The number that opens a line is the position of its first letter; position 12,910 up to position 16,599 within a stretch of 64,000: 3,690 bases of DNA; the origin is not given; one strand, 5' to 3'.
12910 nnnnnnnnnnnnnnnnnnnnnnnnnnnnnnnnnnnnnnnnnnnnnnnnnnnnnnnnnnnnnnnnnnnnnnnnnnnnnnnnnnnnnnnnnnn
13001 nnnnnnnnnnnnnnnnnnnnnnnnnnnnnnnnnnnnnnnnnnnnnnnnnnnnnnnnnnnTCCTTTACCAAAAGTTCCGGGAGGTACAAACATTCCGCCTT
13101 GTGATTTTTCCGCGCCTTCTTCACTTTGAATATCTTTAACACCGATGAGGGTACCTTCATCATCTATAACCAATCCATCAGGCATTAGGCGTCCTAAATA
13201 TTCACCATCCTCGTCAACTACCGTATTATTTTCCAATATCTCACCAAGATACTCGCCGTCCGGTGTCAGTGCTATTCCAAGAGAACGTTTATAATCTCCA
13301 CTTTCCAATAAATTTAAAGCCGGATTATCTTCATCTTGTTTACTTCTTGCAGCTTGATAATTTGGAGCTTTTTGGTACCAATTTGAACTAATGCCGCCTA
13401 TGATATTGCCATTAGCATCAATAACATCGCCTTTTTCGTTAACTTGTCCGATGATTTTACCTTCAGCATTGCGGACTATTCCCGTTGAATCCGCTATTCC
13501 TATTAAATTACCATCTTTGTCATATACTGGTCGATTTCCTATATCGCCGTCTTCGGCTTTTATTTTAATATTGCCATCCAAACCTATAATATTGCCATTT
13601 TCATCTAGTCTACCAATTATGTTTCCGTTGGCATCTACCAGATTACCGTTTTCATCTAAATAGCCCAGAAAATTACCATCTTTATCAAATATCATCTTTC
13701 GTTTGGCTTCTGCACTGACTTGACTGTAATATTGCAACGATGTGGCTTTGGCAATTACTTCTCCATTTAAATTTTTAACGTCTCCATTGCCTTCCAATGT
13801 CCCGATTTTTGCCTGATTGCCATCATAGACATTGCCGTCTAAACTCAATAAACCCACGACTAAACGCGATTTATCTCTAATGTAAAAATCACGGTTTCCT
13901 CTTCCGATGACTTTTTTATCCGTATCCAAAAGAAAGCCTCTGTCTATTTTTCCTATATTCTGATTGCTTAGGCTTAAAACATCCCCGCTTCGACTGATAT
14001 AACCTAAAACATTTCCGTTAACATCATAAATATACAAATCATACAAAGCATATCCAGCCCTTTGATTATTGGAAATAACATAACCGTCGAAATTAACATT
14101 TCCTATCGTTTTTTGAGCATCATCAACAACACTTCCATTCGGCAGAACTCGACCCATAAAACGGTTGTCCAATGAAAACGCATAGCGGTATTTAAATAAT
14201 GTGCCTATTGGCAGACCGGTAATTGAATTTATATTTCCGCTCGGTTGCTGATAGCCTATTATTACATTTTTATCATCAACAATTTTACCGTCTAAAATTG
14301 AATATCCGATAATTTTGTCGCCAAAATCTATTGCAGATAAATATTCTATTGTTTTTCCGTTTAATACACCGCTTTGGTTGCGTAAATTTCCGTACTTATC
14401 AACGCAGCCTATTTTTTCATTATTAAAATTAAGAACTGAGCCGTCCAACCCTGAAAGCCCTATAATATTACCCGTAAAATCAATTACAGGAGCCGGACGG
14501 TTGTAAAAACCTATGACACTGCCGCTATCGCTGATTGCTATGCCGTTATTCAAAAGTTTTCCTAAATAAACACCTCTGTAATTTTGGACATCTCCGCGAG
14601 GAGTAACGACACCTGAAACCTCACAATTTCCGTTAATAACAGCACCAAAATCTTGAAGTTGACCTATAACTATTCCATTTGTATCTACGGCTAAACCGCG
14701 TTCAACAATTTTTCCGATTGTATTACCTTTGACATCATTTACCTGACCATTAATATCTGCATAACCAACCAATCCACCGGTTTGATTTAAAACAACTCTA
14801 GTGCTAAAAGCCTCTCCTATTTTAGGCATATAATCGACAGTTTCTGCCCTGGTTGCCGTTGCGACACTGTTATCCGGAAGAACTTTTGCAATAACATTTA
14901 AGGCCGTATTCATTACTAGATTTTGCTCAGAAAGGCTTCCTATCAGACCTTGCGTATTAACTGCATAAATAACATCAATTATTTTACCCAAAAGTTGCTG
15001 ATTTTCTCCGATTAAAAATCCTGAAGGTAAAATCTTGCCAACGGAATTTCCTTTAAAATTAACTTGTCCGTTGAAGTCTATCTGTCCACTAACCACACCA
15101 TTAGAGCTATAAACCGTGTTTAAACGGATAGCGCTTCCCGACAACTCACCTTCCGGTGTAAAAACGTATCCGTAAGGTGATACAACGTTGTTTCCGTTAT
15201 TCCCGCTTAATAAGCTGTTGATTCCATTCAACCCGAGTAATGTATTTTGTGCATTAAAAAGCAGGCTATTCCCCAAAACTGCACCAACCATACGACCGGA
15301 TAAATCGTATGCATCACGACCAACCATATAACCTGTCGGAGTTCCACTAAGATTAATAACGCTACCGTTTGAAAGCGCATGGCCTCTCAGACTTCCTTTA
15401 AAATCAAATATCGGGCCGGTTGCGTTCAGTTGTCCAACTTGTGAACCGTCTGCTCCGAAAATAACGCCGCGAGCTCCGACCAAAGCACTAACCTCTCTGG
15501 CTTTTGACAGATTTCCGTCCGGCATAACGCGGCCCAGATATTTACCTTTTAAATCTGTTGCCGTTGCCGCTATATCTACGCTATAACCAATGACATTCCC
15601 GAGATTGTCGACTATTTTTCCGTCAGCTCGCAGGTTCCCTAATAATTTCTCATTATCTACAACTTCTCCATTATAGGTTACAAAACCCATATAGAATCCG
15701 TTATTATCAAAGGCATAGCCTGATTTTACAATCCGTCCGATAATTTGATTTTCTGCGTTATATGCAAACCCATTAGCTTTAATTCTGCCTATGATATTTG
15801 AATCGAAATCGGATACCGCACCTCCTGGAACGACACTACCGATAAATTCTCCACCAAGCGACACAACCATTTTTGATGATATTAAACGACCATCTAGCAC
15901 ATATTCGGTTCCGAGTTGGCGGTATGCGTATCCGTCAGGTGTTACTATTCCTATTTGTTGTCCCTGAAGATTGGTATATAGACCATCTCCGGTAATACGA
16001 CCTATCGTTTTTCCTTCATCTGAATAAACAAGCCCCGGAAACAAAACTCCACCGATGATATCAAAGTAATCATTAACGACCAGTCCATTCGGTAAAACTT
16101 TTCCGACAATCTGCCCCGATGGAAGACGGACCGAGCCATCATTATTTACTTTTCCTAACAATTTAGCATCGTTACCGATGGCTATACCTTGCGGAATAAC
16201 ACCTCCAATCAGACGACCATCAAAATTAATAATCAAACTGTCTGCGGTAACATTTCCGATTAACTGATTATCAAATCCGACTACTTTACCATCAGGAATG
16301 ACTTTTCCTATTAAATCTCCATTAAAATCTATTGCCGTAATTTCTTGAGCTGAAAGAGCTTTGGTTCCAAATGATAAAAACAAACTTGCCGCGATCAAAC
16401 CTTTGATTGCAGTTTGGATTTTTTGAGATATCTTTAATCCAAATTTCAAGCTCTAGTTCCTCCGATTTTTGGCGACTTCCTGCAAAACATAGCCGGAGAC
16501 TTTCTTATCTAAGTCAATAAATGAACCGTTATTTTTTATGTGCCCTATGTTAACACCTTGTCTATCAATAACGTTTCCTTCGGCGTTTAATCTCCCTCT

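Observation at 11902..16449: CagY-like giant VirB10: ~950 aa of 17-18 residue DG/NG repeats ahead of the TrbI/VirB10 barrel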

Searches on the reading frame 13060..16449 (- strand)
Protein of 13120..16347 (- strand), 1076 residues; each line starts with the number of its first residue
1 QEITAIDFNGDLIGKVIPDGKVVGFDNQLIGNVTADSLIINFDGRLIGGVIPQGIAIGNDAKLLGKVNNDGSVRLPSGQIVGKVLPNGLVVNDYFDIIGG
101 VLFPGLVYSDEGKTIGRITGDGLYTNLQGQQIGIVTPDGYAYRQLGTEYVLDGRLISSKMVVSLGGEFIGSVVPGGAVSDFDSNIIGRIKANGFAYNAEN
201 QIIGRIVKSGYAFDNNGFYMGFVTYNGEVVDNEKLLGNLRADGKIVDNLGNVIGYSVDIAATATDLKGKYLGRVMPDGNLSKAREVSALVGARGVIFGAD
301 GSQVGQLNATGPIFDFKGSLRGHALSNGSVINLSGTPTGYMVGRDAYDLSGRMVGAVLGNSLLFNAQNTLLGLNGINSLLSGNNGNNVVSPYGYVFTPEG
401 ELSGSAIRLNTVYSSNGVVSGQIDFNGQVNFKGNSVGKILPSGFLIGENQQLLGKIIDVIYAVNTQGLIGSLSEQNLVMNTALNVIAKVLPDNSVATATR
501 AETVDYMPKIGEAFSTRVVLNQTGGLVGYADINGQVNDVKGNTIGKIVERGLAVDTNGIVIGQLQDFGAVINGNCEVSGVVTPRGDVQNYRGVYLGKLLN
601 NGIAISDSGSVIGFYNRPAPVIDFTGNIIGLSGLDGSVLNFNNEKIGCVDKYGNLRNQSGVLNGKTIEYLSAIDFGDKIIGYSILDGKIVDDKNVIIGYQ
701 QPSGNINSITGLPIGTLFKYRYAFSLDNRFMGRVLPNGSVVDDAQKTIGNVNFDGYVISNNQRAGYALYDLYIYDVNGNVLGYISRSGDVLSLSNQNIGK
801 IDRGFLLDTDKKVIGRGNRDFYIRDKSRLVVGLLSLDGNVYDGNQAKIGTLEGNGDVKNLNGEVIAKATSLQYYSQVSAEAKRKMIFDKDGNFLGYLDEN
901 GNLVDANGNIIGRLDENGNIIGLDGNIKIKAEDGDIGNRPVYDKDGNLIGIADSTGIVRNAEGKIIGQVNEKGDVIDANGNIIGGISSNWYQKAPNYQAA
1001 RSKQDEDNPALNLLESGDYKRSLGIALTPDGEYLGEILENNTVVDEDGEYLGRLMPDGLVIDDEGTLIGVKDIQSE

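Call 32: predict_structure(alignment_id=A1)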
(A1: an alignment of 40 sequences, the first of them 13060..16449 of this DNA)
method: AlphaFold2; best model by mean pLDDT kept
length: 1130 residues; sequences in the alignment: 40
mean_pLDDT: 84.6   pTM: 0.75
mean pLDDT of the five models: 84.6, 83.3, 82.3, 82.1, 82.0
residues with pLDDT >= 90: 579; 70-90: 409; 50-70: 77; < 50: 65
segments of 3 or more residues with pLDDT < 50: 1-3, 29-34, 911-916, 1027-1053, 1109-1130
pLDDT, mean of each block of 10 residues (from residue 1): 50 73 61 62 89 83 85 86 89 90 86 88 91 91 90 90 92 92 90 85 86 88 92 90 93 91 90 93 90 93 91 85 90 89 95 94 92 95 93 91 90 74 93 90 92 92 88 93 91 92 92 90 95 90 93 94 94 92 93 93 91 94 94 94 91 93 92 91 92 90 95 94 94 94 93 95 92 92 95 91 94 90 86 88 86 94 92 91 89 90 83 50 69 66 67 67 59 76 78 80 81 79 51 32 41 64 79 82 80 78 69 33 35
secondary structure, 60 per line:
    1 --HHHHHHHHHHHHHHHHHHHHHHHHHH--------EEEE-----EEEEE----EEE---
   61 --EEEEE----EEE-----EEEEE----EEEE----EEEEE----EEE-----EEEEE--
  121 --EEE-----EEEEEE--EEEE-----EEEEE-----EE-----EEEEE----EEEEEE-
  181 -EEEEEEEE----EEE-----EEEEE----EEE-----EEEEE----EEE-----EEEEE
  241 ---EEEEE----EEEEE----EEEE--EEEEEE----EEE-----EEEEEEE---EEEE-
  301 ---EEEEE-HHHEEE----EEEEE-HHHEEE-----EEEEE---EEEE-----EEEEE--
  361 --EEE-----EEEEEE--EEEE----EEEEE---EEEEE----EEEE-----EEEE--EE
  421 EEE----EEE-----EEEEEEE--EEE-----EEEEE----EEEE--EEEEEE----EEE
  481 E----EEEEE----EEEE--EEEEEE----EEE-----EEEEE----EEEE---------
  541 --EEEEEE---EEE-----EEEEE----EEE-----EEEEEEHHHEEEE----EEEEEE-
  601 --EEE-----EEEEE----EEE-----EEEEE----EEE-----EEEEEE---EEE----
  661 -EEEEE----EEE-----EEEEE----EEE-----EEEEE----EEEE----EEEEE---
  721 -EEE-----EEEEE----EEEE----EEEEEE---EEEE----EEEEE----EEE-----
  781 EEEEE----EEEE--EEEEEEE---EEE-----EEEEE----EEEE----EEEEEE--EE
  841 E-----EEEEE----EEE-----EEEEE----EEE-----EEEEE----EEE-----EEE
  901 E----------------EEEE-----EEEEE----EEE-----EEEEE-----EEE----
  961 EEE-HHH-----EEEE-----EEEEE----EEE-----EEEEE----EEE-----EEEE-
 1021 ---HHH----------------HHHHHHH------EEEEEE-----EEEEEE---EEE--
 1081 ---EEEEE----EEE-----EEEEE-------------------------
elements in order (helices of 4 or more, strands of 3 or more residues): H3-28 E37-40 E46-50 E55-57 E63-67 E72-74 E80-84 E89-92 E97-101 E106-108 E114-118 E123-125 E131-136 E139-142 E148-152 E165-169 E174-179 E182-189 E194-196 E202-206 E211-213 E219-223 E228-230 E236-240 E244-248 E253-257 E262-265 E268-273 E278-280 E286-292 E296-299 E304-308 E313-315 E320-324 E329-331 E337-341 E345-348 E354-358 E363-365 E371-376 E379-382 E387-391 E395-399 E404-407 E413-416 E419-423 E428-430 E436-442 E445-447 E453-457 E462-465 E468-473 E478-481 E486-490 E495-498 E501-506 E511-513 E519-523 E528-531 E543-548 E552-554 E560-564 E569-571 E577-582 E586-589 E594-599 E603-605 E611-615 E620-622 E628-632 E637-639 E645-650 E654-656 E662-666 E671-673 E679-683 E688-690 E696-700 E705-708 E713-717 E722-724 E730-734 E739-742 E747-752 E756-759 E764-768 E773-775 E781-785 E790-793 E796-802 E806-808 E814-818 E823-826 E831-836 E839-841 E847-851 E856-858 E864-868 E873-875 E881-885 E890-892 E898-901 E918-921 E927-931 E936-938 E944-948 E954-956 E961-963 E973-976 E982-986 E991-993 E999-1003 E1008-1010 E1016-1019 H1043-1049 E1056-1061 E1067-1072 E1076-1078 E1084-1088 E1093-1095 E1101-1105

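Call 36: fold_search(model_id=the predicted structure, library=pdb)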
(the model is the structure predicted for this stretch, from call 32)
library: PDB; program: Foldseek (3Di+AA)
matches with E <= 10: 967; with E <= 0.001: 56
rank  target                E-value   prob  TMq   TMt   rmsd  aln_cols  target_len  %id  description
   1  8qjc                  3.1e-23  0.98  0.09  0.09  29.1      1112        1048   11  T6SS-linked Rhs repeat protein - Salmonella bongori Rhs-core domain with toxin domain (released 2024-09-25)
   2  7pq5                  1.3e-20  0.85  0.08  0.08  29.4      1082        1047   11  Photorhabdus laumondii T6SS-associated Rhs protein carrying the Tre23 toxin domain (released 2021-12-01)
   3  8qja_D                2.0e-20  0.82  0.08  0.08  29.2      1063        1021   11  T6SS-linked Rhs repeat protein - Advenella mimigardefordensis VgrG-Rhs core (released 2024-09-25)
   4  8fia_A                3.2e-19  0.82  0.09  0.08  29.7      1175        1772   11  The structure of fly Teneurin self assembly (released 2023-05-03)
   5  8uy4_A                1.6e-18  0.63  0.07  0.07  30.1      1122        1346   12  Acinetobacter baumannii Tse15 Rhs effector (released 2024-10-09)
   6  6cmx_A                1.8e-18  0.75  0.09  0.07  28.8      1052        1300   11  Human Teneurin 2 extra-cellular region (released 2018-07-25)
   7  6vhh_A                4.9e-18  0.66  0.09  0.07  31.6      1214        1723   11  Human Teneurin-2 and human Latrophilin-3 binary complex (released 2020-06-03)
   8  6fay                  2.1e-17  0.57  0.09  0.08  29.6      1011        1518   11  Teneurin3 monomer (released 2018-03-28)
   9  8hme_E                2.6e-12  0.21  0.08  0.08  27.7       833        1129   11  head module state 1 of Tetrahymena IFT-A (released 2023-06-14)
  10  5kis_B                3.3e-11  0.12  0.06  0.08  30.6       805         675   10  YenB/RHS2 complex (released 2017-08-09)
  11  6h6f_F                6.4e-11  0.10  0.06  0.04  31.2      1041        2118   10  PTC3 holotoxin complex from Photorhabdus luminiscens - Mutant TcC-D651A (released 2018-10-03)
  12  9bfu_A                2.1e-10  0.07  0.06  0.05  36.2      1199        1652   10  Cryo-EM structure of Sevenless extracellular domain (composite map of the dimer, pH 4.6) (released 2025-01-29)
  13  8hmf_E                5.7e-10  0.12  0.08  0.08  27.0       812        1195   12  head module state 2 of Tetrahymena IFT-A (released 2023-06-14)
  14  8f5p_C                7.1e-10  0.11  0.06  0.06  25.4       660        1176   11  Structure of Leishmania tarentolae IFT-A (state 2) (released 2022-12-21)
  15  8fh3_B                8.0e-10  0.12  0.07  0.07  24.5       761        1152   11  Human IFT-A complex structures provide molecular insights into ciliary transport (released 2023-02-22)
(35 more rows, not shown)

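Call 80: search_solved_structures(query=window:13120-16347:-, max_evalue=0.01)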
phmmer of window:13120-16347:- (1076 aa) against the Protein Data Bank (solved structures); distinct sequences matched with E-value up to 0.01: 0.

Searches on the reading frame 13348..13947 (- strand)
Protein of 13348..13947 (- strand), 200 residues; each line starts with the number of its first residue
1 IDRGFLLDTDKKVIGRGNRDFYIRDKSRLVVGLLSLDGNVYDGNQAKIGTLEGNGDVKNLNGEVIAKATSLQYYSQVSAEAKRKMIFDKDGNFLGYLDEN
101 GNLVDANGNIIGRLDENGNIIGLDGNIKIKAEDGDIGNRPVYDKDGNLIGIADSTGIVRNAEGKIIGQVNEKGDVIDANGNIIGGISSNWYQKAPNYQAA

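Call 39: search_protein_families(library=pfam, proteins=[window:13348-13947:-], max_evalue=0.01)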
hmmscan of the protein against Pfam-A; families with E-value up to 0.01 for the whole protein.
seq(200 aa): 7 families
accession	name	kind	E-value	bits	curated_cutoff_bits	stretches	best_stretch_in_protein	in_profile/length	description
PF21785.3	Bflower_2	-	1.7e-16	60.5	38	3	3-72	33-100/112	5-fold beta-flower protein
PF21784.3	Bflower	-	1.7e-11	44.9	25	2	140-191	2-52/116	4-fold beta flower protein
PF12396.14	DUF3659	-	3.4e-07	30.5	24.8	0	141-185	14-54/61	Protein of unknown function (DUF3659)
PF05593.20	RHS_repeat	-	0.0027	18.5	22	0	142-158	1-17/38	RHS Repeat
PF08469.15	NPHI_C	-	0.0058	17.1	22.3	0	95-118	113-136/148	Nucleoside triphosphatase I C-terminal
PF12645.13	HTH_16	-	0.0059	17.1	22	0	61-99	9-47/65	Helix-turn-helix domain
PF22692.1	LlgE_F_G_D1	-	0.007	16.9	27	0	84-129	16-47/64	Flagellar hook protein FlgE/F/G D1 domain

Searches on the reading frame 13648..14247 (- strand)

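Call 39: search_protein_families(library=pfam, proteins=[window:13648-14247:-], max_evalue=0.01)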
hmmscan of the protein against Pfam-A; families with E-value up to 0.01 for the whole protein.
seq(200 aa): 3 families
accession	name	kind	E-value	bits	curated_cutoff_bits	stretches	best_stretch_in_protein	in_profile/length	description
PF21785.3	Bflower_2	-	1.1e-16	61.1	38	1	73-172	4-100/112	5-fold beta-flower protein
PF21784.3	Bflower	-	9.3e-10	39.3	25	1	62-115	9-61/116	4-fold beta flower protein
PF12396.14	DUF3659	-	3.3e-05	24.1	24.8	0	73-116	14-54/61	Protein of unknown function (DUF3659)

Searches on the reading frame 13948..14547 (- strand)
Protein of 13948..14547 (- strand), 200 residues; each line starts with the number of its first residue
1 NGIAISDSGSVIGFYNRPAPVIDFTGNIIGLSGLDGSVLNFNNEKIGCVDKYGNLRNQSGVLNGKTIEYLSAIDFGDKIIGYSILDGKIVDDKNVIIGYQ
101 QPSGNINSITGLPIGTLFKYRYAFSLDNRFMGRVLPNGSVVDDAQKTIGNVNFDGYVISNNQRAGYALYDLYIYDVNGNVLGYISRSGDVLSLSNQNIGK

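Call 39: search_protein_families(library=pfam, proteins=[window:13948-14547:-], max_evalue=0.01)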
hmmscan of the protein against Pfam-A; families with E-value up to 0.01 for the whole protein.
seq(200 aa): 2 families
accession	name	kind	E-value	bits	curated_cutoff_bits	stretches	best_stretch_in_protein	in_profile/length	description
PF21785.3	Bflower_2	-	3.3e-13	49.9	38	1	78-152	26-97/112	5-fold beta-flower protein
PF21784.3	Bflower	-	0.0033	18.2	25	0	162-199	9-45/116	4-fold beta flower protein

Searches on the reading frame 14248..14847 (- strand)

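Call 39: search_protein_families(library=pfam, proteins=[window:14248-14847:-], max_evalue=0.01)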
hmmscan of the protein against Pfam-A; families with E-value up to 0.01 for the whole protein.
seq(200 aa): 1 family
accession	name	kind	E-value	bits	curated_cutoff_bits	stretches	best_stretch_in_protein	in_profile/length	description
PF21785.3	Bflower_2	-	1.4e-08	35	38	2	79-161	13-91/112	5-fold beta-flower protein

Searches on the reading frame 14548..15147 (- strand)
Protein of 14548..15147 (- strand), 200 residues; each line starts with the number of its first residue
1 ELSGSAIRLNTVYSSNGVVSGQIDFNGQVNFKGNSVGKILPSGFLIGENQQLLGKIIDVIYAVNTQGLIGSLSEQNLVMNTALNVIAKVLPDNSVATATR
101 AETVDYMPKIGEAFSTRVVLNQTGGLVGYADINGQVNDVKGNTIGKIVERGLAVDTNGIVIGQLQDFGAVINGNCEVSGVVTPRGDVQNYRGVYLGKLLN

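Call 39: search_protein_families(library=pfam, proteins=[window:14548-15147:-], max_evalue=0.01)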
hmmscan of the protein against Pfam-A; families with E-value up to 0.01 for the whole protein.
seq(200 aa): 1 family
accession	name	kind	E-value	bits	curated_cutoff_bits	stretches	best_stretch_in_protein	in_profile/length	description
PF21785.3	Bflower_2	-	1.8e-06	28.2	38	1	118-173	35-88/112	5-fold beta-flower protein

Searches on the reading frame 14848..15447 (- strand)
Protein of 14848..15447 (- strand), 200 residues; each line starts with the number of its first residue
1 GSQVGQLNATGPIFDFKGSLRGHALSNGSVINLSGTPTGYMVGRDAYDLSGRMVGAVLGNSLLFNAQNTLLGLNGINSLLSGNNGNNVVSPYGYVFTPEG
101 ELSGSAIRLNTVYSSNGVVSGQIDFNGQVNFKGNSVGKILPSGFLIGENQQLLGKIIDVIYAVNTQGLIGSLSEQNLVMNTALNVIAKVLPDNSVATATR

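Call 39: search_protein_families(library=pfam, proteins=[window:14848-15447:-], max_evalue=0.01)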
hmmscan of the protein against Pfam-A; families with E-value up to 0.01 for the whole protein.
seq(200 aa): 3 families
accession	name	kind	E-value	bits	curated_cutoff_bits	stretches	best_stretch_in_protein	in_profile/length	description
PF21785.3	Bflower_2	-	7.2e-08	32.7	38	1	2-73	10-79/112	5-fold beta-flower protein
PF21784.3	Bflower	-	0.00012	22.9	25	1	12-71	2-60/116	4-fold beta flower protein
PF12396.14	DUF3659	-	0.0017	18.6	24.8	0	27-55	11-39/61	Protein of unknown function (DUF3659)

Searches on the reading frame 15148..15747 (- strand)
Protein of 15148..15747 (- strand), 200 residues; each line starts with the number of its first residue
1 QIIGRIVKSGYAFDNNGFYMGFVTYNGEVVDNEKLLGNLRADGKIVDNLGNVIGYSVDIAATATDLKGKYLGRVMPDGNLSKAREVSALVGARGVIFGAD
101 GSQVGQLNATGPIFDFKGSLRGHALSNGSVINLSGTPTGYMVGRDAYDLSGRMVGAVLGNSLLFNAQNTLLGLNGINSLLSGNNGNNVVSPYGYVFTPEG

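Call 39: search_protein_families(library=pfam, proteins=[window:15148-15747:-], max_evalue=0.01)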
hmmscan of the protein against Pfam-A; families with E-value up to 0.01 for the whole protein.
seq(200 aa): 3 families
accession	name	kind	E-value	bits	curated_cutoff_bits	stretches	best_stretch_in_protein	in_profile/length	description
PF21785.3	Bflower_2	-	2.6e-10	40.5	38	1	100-173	8-79/112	5-fold beta-flower protein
PF12396.14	DUF3659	-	2.3e-07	31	24.8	1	6-55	8-54/61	Protein of unknown function (DUF3659)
PF21784.3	Bflower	-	5.1e-06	27.3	25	1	112-171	2-60/116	4-fold beta flower protein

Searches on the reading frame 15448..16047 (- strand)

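Call 39: search_protein_families(library=pfam, proteins=[window:15448-16047:-], max_evalue=0.01)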
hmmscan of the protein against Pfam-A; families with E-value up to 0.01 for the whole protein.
seq(200 aa): 2 families
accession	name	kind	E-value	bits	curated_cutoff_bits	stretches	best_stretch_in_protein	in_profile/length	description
PF21785.3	Bflower_2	-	3.2e-16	59.6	38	1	56-133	15-89/112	5-fold beta-flower protein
PF12396.14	DUF3659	-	1.6e-05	25.2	24.8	0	106-155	8-54/61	Protein of unknown function (DUF3659)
